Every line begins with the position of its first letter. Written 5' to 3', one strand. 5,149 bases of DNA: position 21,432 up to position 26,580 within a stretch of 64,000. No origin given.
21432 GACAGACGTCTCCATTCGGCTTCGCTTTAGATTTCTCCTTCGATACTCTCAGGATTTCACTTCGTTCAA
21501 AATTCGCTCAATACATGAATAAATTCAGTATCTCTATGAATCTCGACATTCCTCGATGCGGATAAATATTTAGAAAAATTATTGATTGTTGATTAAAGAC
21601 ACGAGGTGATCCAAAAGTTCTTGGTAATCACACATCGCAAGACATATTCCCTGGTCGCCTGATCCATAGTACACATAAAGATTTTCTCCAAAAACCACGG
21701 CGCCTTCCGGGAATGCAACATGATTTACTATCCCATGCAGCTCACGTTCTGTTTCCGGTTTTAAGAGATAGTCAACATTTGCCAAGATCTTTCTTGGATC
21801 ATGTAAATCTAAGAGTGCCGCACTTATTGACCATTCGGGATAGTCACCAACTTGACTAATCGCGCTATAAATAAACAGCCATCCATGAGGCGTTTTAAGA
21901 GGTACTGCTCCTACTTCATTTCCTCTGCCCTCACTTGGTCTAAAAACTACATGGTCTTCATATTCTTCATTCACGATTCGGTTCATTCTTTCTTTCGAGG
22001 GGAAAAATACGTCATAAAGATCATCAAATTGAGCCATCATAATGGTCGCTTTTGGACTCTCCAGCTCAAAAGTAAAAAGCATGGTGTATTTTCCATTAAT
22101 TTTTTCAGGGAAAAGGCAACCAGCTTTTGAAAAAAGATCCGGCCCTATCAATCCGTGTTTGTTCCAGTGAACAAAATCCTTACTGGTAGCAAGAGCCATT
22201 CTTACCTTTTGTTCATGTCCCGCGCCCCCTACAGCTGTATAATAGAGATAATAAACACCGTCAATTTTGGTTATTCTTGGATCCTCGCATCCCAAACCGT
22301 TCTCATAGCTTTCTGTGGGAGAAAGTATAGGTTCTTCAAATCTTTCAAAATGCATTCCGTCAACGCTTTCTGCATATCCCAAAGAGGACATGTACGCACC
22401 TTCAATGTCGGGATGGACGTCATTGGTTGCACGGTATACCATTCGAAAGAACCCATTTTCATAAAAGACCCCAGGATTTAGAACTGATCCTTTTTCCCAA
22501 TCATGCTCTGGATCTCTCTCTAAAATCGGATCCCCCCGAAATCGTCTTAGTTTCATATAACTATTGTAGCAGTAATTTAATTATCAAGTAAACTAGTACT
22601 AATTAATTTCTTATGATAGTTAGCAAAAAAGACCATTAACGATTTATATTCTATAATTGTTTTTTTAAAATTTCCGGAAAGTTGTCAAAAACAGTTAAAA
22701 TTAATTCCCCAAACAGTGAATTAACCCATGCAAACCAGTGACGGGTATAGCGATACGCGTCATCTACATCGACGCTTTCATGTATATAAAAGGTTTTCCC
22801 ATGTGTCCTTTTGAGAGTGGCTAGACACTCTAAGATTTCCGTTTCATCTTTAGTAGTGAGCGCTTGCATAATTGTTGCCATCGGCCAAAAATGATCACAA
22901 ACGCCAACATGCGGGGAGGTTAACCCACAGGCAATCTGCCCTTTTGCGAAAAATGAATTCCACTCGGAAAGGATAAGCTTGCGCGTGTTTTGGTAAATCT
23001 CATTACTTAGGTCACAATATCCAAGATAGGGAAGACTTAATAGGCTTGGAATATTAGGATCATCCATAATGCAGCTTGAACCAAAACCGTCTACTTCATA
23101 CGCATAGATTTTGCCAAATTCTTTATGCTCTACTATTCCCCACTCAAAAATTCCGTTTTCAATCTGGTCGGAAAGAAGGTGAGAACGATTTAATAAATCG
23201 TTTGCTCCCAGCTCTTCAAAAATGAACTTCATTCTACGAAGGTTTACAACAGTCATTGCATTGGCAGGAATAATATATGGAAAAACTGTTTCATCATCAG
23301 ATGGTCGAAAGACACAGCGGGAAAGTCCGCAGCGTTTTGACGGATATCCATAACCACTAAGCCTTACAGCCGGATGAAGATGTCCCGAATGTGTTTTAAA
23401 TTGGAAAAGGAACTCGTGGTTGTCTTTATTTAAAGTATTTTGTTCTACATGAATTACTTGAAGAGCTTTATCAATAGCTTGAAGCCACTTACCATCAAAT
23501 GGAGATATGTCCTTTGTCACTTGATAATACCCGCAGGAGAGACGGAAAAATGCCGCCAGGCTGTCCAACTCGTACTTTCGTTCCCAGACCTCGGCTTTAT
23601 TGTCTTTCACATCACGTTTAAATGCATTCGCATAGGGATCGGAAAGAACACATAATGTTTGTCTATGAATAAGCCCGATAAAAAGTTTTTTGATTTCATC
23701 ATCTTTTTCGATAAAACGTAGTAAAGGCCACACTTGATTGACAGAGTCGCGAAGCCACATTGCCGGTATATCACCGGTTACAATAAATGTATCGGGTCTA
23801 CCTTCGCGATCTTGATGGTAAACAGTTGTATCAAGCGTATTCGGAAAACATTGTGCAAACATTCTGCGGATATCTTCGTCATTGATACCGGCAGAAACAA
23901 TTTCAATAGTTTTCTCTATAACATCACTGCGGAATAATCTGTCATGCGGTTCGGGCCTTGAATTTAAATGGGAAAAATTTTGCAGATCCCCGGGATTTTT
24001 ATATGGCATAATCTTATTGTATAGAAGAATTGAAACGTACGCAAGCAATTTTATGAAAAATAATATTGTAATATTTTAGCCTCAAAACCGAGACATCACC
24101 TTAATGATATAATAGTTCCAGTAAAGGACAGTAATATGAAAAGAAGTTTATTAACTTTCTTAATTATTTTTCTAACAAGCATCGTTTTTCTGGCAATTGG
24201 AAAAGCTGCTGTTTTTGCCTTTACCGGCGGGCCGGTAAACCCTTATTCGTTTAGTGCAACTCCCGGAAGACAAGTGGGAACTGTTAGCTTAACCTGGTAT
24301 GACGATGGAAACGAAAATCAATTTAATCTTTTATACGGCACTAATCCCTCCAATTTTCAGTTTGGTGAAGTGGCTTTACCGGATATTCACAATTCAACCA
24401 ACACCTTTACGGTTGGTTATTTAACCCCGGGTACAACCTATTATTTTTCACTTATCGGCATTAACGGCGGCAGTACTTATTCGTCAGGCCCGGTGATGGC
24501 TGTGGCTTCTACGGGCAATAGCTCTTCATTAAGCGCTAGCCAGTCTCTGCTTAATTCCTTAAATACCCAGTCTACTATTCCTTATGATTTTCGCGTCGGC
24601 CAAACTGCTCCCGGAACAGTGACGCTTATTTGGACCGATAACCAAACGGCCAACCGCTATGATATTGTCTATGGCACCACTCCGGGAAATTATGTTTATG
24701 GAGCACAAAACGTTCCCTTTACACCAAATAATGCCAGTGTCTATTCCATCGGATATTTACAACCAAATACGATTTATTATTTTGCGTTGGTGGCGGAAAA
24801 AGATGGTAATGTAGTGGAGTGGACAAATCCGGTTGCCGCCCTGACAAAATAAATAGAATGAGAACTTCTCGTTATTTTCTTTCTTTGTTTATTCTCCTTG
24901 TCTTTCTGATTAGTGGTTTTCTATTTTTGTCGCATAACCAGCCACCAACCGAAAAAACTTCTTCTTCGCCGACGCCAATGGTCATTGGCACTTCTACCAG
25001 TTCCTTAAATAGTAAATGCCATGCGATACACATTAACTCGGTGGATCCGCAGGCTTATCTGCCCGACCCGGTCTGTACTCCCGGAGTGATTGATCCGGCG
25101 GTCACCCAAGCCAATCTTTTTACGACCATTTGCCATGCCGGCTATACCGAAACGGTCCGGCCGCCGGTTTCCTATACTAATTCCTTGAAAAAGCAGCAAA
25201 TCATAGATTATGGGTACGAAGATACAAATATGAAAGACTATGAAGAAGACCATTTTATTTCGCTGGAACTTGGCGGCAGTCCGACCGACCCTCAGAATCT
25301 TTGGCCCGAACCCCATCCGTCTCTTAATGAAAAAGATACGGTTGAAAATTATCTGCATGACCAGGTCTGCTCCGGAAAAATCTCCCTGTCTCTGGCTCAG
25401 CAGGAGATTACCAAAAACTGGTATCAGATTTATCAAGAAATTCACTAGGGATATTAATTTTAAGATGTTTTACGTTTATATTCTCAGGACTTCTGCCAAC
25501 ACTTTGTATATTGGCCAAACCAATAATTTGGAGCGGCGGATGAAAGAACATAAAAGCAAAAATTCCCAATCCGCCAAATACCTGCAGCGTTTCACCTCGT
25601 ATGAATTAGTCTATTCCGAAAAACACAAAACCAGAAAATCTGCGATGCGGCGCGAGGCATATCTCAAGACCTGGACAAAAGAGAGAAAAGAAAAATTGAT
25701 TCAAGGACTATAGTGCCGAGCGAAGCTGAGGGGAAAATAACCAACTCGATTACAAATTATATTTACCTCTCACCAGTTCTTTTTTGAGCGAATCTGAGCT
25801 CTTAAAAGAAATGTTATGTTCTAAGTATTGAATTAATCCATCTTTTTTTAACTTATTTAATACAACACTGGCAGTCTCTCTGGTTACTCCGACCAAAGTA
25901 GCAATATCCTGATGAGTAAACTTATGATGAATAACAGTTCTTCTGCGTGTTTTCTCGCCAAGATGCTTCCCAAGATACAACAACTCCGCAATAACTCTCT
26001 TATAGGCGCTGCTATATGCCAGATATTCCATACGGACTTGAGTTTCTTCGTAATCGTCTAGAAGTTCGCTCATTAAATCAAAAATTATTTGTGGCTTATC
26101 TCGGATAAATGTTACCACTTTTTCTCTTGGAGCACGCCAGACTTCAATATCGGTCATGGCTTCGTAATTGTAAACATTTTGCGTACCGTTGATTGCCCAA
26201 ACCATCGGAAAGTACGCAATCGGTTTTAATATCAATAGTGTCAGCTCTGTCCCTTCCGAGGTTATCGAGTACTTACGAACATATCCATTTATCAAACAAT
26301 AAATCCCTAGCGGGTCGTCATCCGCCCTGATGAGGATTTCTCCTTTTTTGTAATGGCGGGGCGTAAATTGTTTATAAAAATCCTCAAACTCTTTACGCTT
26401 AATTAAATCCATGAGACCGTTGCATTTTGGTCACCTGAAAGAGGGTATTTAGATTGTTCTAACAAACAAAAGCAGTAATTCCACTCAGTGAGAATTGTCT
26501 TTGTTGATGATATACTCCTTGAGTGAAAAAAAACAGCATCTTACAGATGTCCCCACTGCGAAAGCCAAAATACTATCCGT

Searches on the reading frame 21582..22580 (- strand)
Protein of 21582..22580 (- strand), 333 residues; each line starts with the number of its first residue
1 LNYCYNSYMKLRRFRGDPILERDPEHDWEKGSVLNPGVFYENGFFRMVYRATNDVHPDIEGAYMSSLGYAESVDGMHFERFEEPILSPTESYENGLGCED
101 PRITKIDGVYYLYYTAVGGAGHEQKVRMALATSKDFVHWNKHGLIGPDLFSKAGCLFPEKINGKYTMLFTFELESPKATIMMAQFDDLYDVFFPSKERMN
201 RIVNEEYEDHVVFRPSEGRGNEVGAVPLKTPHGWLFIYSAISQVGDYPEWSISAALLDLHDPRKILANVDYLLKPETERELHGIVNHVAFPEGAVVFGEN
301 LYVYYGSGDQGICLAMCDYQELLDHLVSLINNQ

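Call 35: search_protein_families(library=pfam, proteins=[window:21582-22580:-], max_evalue=0.01)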
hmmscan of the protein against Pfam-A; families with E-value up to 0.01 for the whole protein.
window:21582-22580:- (333 aa): 3 families
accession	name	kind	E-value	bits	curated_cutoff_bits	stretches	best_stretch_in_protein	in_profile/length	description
PF04041.19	Glyco_hydro_130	-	1.8e-41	142.6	26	1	31-325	33-317/320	beta-1,4-mannooligosaccharide phosphorylase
PF04616.20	Glyco_hydro_43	-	5.9e-06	26.3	32.2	1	100-174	12-89/288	Glycosyl hydrolases family 43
PF00251.26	Glyco_hydro_32N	-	0.001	19.1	22.1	1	103-154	15-68/307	Glycosyl hydrolases family 32 N-terminal domain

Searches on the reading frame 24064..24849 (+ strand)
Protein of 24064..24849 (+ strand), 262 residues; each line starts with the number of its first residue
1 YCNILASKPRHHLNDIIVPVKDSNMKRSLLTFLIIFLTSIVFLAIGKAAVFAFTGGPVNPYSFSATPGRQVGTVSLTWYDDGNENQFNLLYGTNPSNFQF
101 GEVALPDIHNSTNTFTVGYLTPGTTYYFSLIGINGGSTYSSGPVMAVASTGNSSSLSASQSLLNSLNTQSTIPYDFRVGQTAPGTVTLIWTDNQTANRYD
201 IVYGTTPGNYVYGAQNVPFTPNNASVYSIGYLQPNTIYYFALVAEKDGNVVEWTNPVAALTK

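Call 34: search_protein_families(library=pfam, proteins=[window:24064-24849:+], max_evalue=0.01)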
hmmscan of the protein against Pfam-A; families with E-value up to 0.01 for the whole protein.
window:24064-24849:+ (262 aa): 3 families
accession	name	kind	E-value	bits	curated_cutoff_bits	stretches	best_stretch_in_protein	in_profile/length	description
PF00041.27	fn3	-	2.2e-08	34.6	25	2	62-138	5-74/84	Fibronectin type III domain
PF16656.11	Pur_ac_phosph_N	-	2.9e-07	31.4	30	2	65-131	6-79/93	Purple acid Phosphatase, N-terminal domain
PF10179.15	NDNF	-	0.00038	20.9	27.3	0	111-141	87-117/127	Neuron-derived neurotrophic factor, first Fn(III) domain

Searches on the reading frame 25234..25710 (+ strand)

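Call 34: search_protein_families(library=pfam, proteins=[window:25234-25710:+], max_evalue=0.01)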
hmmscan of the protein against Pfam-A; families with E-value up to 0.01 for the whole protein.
window:25234-25710:+ (159 aa): 2 families
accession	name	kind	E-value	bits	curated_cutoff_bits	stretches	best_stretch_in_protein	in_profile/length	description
PF01541.30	GIY-YIG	-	1.1e-17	64.6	22.6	1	78-152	1-76/78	GIY-YIG catalytic domain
PF10544.15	T5orf172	-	0.00012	23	20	1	80-145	2-64/101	T5orf172 domain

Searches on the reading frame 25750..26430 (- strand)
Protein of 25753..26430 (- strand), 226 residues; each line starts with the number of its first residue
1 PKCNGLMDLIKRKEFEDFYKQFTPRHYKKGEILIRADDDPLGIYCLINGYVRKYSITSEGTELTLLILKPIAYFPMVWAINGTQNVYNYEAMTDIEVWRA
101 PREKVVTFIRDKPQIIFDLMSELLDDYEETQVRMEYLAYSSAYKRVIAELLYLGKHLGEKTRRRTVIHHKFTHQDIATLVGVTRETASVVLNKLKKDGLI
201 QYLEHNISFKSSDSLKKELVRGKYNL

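Call 35: search_protein_families(library=pfam, proteins=[window:25753-26430:-], max_evalue=0.01)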
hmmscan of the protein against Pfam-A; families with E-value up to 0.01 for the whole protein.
window:25753-26430:- (226 aa): 7 families
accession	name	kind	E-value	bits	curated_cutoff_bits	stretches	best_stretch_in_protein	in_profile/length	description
PF00027.35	cNMP_binding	-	2e-13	50.5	27.5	1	25-110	2-87/89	Cyclic nucleotide-binding domain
PF13545.12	HTH_Crp_2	-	3e-13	49.9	27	1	145-216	2-68/70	Crp-like helix-turn-helix domain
PF00325.26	Crp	-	2.5e-09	37.1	21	1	171-200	3-32/32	Bacterial regulatory proteins, crp family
PF00356.27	LacI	-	0.0017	18.5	27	1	174-193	3-22/46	Bacterial regulatory proteins, lacI family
PF12802.13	MarR_2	-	0.0029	18.2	27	1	172-201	22-51/61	MarR family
PF13412.12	HTH_24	-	0.0041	17.1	21.9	1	172-201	19-48/48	Winged helix-turn-helix DNA-binding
PF01978.25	TrmB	-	0.0056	16.9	25.6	0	167-204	19-56/68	Sugar-specific transcriptional regulator TrmB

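Call 64: find_encoding_contigs(protein=window:25750-26412:-, flank=8000, max_places=6)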
Protein window:25750-26412:- (220 aa): 1 contig read that carries it; 1 place shown.
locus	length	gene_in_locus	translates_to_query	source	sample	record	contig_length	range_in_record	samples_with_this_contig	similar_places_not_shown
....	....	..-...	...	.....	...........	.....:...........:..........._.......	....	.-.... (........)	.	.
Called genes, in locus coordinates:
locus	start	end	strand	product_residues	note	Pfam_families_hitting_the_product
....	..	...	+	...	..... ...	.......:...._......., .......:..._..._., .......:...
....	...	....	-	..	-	?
